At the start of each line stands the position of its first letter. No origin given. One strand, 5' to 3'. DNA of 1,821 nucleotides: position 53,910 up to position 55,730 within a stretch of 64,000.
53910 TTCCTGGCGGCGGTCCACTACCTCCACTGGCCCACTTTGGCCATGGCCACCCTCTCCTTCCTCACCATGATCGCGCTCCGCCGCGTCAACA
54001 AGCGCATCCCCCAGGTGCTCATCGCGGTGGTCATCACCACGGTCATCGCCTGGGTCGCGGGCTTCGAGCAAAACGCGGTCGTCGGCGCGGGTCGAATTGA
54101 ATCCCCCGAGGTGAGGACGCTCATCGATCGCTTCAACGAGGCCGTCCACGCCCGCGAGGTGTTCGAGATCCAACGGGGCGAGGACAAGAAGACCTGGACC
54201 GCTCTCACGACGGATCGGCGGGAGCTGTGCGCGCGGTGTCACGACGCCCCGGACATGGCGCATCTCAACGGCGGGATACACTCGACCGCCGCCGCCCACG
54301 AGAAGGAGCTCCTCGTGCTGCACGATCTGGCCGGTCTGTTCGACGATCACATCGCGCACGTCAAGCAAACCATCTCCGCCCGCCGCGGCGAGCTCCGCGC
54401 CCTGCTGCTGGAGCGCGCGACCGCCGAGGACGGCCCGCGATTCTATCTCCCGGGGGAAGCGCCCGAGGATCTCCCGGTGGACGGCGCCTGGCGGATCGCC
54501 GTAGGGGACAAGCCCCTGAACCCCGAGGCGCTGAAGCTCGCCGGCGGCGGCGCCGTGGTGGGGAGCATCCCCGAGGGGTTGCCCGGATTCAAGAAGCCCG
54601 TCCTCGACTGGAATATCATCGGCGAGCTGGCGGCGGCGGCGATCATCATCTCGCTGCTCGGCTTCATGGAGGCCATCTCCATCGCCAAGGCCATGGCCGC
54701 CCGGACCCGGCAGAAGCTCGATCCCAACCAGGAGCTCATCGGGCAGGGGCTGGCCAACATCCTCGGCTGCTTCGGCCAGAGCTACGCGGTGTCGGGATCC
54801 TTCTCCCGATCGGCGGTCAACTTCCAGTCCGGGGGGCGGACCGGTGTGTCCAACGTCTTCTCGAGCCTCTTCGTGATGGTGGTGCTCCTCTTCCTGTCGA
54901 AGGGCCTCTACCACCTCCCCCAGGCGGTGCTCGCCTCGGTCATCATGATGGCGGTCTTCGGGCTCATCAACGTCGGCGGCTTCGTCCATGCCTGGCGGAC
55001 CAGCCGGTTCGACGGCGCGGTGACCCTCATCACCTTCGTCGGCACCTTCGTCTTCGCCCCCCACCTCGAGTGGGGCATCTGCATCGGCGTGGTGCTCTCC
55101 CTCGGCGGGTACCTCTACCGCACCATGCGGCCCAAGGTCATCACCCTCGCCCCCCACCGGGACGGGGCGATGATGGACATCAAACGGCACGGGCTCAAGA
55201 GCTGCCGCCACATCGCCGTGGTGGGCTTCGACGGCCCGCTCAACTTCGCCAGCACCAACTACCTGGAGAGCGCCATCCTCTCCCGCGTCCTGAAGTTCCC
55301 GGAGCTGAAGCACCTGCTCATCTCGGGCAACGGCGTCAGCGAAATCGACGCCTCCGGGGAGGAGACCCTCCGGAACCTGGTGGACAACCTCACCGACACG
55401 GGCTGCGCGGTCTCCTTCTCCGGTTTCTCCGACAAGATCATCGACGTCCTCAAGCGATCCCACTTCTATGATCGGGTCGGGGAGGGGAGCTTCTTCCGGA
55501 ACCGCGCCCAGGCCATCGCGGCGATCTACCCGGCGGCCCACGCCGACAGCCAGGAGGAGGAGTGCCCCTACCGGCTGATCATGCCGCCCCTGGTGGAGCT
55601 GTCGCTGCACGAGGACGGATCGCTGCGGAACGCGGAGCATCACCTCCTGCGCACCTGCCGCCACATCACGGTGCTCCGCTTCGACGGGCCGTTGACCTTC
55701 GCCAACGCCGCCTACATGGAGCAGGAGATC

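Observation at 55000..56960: SulP transporter with four tandem STAS domains, each ending in a conserved AH-x4-E-x2-CPL motif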

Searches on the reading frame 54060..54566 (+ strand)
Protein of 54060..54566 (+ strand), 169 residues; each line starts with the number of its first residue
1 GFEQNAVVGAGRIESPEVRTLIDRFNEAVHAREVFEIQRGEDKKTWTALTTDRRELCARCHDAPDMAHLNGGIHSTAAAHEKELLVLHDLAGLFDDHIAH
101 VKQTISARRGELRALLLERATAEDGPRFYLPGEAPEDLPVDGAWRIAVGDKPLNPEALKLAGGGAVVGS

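Call 71: predict_structure(alignment_id=A3)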
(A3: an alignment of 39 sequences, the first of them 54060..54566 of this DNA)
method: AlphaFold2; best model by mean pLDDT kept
length: 169 residues; sequences in the alignment: 39
mean_pLDDT: 86.0   pTM: 0.76
mean pLDDT of the five models: 86.0, 85.6, 85.4, 84.5, 82.5
residues with pLDDT >= 90: 108; 70-90: 24; 50-70: 33; < 50: 4
segments of 3 or more residues with pLDDT < 50: 68-70
pLDDT, mean of each block of 10 residues (from residue 1): 91 98 98 95 88 67 53 55 73 92 98 97 97 97 95 98 67
secondary structure, 60 per line:
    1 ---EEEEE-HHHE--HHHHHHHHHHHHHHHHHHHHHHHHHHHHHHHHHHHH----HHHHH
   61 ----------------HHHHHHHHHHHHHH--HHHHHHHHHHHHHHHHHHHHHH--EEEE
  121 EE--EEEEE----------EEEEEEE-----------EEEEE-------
elements in order: E4-8 H16-51 H56-60 H77-90 H93-114 E117-122 E125-129 E140-146 E158-162
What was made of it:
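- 54069..54548 (+): Insert of about 160 aa between TM7 and TM8 (aa 227-386). Predicted to be a periplasmic helical hairpin plus a small beta-sheet. AF2 gives pLDDT 86 and pTM 0.76 for the insert alone (call 71).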

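Call 74: fold_search(model_id=the predicted structure, library=pdb)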
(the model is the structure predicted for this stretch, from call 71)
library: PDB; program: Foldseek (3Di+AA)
matches with E <= 10: 132; with E <= 0.001: 0
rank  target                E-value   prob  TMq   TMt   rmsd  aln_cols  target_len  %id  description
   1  8q3i_H                2.2e-01  0.14  0.20  0.06  13.5       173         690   10  Mycobacterium smegmatis RNA polymerase in complex with HelD, SigA and RbpA in State I (released 2024-08-14)
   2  6wvk_H                4.0e-01  0.11  0.20  0.07  13.8       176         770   11  Cryo-EM structure of Bacillus subtilis RNA Polymerase in complex with HelD (released 2020-11-18)
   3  8r2m_H                4.8e-01  0.08  0.18  0.20  12.7       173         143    8  Mycobacterium smegnatis RNA polymerase transcription initiation complex with SigmaA, RbpA, HelD N-terminal domain and  (released 2024-10-02)
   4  5dp6_D                5.7e-01  0.13  0.14  0.14  11.6        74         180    9  Crystal Structure of EV71 3C Proteinase in complex with compound 7 (released 2016-03-30)
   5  8qn8_H                6.8e-01  0.09  0.21  0.06  13.9       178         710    9  Mycobacterium smegmatis RNA polymerase in complex with HelD, SigA and RbpA in State II (released 2024-10-02)
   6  5dp6_B                1.0e+00  0.07  0.13  0.12  11.2        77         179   12  Crystal Structure of EV71 3C Proteinase in complex with compound 7 (released 2016-03-30)
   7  6yxu_H                1.2e+00  0.07  0.21  0.06  13.5       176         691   10  Structure of Mycobacterium smegmatis HelD protein in complex with RNA polymerase core - State I, primary channel engag (released 2020-11-04)
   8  5dp6_A                1.3e+00  0.08  0.14  0.14  11.6        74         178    9  Crystal Structure of EV71 3C Proteinase in complex with compound 7 (released 2016-03-30)
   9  8qu6_H                1.3e+00  0.06  0.20  0.06  13.8       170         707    9  Mycobacterium smegnatis RNA polymerase transcription initiation complex with SigmaA, RbpA, HelD and an upstream-fork p (released 2024-10-02)
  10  3r0f_A                1.4e+00  0.08  0.14  0.14  11.4        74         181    8  Human enterovirus 71 3C protease mutant H133G in complex with rupintrivir (released 2011-08-10)
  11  9fs7                  1.4e+00  0.08  0.14  0.13  10.6        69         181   10  Coxsackievirus A16 3C protease in C2 2 21 spacegroup (released 2024-07-10)
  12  3tbi_B                1.4e+00  0.08  0.20  0.17  12.4       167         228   11  Crystal structure of T4 gp33 bound to E. coli RNAP beta-flap domain (released 2011-11-23)
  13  8r3m_H                1.5e+00  0.05  0.17  0.10  17.1       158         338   13  Mycobacterium smegnatis RNA polymerase transcription initiation complex with SigmaA, RbpA, HelD N-terminal, CO and PCh (released 2024-10-02)
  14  9cu8_A                1.6e+00  0.09  0.20  0.25  17.2       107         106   22  Crystal Structure of TNFR2 TNFR2_mb1 Complex (released 2024-12-04)
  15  6yys_H                1.8e+00  0.06  0.20  0.06  13.9       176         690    8  Structure of Mycobacterium smegmatis HelD protein in complex with RNA polymerase core - State II, primary channel enga (released 2020-11-04)
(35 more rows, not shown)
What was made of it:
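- Tried and rejected: Foldseek against the PDB found nothing significant for the insert (call 74).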

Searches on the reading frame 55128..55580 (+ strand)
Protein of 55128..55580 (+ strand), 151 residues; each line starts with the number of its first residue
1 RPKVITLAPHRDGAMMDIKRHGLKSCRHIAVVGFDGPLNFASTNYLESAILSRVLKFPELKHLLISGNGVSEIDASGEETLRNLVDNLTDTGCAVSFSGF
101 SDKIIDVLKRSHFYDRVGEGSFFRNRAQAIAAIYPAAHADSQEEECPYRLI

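Call 47: search_protein_representatives(alignment_id=A2)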
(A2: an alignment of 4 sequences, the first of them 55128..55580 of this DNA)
Query: 4 sequences, 151 profile positions. Proteins with E-value up to 0.001 (for the whole library): 2396; up to 1e-10: 399; up to 1e-30: 40. The best 150 are listed.
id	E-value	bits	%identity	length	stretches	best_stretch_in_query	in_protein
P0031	1.7e-204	687.1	-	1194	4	1-149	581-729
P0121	2.1e-186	628.3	-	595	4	1-151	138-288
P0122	2.8e-116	400.7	-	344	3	2-150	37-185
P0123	5.5e-108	373.7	-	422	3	2-150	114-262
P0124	1.1e-80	285.1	-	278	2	2-151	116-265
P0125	1.4e-74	265.3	-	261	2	2-150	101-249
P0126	1.5e-68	245.7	-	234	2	2-150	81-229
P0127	8.6e-64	230.3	-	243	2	2-151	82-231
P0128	7.8e-63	227.2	-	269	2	2-151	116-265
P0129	9.5e-50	184.7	-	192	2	2-151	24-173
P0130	3.3e-48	179.7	-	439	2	2-151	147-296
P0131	1.9e-45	170.8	-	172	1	10-149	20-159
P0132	5.8e-43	162.7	-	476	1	2-149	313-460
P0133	1.5e-42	161.3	-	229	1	1-150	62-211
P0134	2.3e-41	157.5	-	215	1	2-151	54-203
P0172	1.2e-27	113.0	-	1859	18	21-97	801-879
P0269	2.2e-18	82.9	-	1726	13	51-100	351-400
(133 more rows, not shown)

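Call 48: search_protein_families(library=pfam, proteins=[P0172, P0269, P0121], max_evalue=0.01)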
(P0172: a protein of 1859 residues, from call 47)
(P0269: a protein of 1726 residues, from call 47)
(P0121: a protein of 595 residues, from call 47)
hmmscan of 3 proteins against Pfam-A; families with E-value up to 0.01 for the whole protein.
P0172 (1859 aa): 10 families
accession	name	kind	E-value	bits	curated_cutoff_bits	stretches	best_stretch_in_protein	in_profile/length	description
PF09027.15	GTPase_binding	-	7.8e-44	147.9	23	0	305-338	22-55/66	GTPase binding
PF13516.12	LRR_6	-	1.1e-36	122.4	23.4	0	573-591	1-19/24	Leucine Rich repeat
PF24687.1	OrgC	-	3.1e-34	117.7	27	0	1237-1266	2-31/83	Type III Secretion system protein OrgC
PF24758.1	LRR_At5g56370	-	2.5e-33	116.1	27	0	1070-1170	12-101/227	FBD-associated F-box protein At5g56370, LRR repeats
PF00560.39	LRR_1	-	3.1e-27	89.2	20.6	0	606-625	1-19/23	Leucine Rich Repeat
PF11966.13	SSURE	-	1.1e-21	77.6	25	0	1317-1353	73-109/149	SSURE domain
PF12799.13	LRR_4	-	4e-14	52.8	27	0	1301-1342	1-37/44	Leucine Rich repeats (2 copies)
PF07196.18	Flagellin_IN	-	2.4e-10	40.9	22.7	0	1342-1363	20-41/55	Flagellin hook IN motif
PF13514.12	AAA_27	-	2e-06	28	22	0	442-487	101-146/206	AAA domain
PF13855.12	LRR_8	-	3.5e-05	23.9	27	0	1270-1313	24-61/61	Leucine rich repeat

P0269 (1726 aa): 0 families

P0121 (595 aa): 2 families
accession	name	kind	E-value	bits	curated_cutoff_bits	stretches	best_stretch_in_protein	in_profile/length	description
PF01740.26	STAS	-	5.8e-40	135.8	22.6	4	15-115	10-106/106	STAS domain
PF13466.11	STAS_2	-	3.4e-09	37.2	29.2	1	19-98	2-78/80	STAS domain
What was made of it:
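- Tried and rejected: Short multi-unit hits such as P0121 are fragments of SulP genes (calls 47, 48).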

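Call 85: search_solved_structures(query=A2, max_evalue=0.01, show_alignments=4)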
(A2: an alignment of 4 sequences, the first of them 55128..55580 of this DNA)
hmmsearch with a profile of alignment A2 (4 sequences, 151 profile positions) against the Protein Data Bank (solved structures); distinct sequences matched with E-value up to 0.01: 11.
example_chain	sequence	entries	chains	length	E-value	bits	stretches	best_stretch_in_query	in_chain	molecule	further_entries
2kln_A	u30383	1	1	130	1e-09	41.8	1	30-139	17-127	PROBABLE SULPHATE-TRANSPORT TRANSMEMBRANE PROTEIN, COG0659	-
3mgl_A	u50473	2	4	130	3.8e-08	36.6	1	18-125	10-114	Sulfate permease family protein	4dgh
7v73_A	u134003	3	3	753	4.3e-06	30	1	54-145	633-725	Prestin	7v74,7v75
7lhv_A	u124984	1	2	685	2.7e-05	27.4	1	29-130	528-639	Sulfate transporter 4.1, chloroplastic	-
7sun_A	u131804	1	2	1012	3.3e-05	27.1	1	47-147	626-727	Prestin, Enhanced Yellow Fluorescent Protein chimera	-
5ezb_A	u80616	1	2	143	4.5e-05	26.7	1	30-130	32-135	Chicken prestin STAS domain,Chicken prestin STAS domain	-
3llo_A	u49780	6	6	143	0.00023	24.4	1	29-126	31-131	Prestin | Prestin,Rat prestin STAS domain | Prestin,Prestin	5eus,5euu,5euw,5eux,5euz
3oir_A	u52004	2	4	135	0.00023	24.4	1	48-134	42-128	SULFATE TRANSPORTER SULFATE TRANSPORTER FAMILY PROTEIN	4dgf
1sbo_A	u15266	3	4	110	0.0025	21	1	30-113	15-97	Putative anti-sigma factor antagonist TM1442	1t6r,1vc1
8sgw_C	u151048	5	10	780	0.0034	20.6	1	60-136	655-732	Pendrin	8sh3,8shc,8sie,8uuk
7lgu_A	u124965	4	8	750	0.0051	20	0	55-130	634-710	Prestin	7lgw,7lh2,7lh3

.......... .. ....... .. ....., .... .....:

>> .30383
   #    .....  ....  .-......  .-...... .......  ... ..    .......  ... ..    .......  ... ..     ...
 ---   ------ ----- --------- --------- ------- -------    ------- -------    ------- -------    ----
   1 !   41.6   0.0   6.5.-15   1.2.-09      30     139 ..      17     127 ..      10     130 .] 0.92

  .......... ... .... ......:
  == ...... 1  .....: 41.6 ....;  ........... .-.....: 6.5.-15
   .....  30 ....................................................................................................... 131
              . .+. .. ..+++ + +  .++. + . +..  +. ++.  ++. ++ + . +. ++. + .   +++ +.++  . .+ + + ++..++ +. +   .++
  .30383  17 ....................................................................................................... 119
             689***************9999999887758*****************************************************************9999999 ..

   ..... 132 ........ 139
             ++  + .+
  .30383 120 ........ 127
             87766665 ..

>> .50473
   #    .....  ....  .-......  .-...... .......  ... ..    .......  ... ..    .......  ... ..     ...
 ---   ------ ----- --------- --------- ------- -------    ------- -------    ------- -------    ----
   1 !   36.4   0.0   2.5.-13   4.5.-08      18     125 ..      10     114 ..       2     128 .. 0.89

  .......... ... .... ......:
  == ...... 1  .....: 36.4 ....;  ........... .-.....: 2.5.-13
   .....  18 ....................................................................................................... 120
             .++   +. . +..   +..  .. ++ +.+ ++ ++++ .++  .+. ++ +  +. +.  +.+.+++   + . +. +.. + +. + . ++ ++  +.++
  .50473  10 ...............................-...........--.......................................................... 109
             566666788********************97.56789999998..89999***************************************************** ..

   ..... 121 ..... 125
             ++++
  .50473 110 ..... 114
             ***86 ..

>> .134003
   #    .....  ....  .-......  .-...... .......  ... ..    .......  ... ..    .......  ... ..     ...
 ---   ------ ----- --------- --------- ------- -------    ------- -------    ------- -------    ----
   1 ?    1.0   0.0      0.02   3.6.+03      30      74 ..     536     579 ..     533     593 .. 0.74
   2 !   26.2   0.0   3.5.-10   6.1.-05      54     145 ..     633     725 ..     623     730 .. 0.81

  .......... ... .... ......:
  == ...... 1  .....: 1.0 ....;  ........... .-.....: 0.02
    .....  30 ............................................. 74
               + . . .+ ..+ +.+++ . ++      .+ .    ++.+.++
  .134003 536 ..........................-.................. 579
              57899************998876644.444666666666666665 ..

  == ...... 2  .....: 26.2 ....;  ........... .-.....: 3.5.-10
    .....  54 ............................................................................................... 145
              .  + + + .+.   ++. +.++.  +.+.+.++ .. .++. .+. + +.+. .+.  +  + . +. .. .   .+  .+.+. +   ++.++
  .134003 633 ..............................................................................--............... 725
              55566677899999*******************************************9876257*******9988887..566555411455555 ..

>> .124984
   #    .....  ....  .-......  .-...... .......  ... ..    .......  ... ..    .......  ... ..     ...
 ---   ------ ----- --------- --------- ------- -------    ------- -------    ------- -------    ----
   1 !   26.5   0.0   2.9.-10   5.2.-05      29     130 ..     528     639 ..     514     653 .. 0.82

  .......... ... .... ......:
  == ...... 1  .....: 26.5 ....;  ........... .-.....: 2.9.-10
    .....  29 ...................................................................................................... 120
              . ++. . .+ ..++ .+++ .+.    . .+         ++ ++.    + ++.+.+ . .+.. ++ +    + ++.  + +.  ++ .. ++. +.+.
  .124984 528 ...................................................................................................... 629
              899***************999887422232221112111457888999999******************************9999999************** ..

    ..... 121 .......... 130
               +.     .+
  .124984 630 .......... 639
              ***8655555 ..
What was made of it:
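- Closest known: Canonical SulP/SLC26 transporters with one STAS domain. Different: The STAS has a C-terminal Cys/His/Cys-Pro extension found in no solved STAS (call 85).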
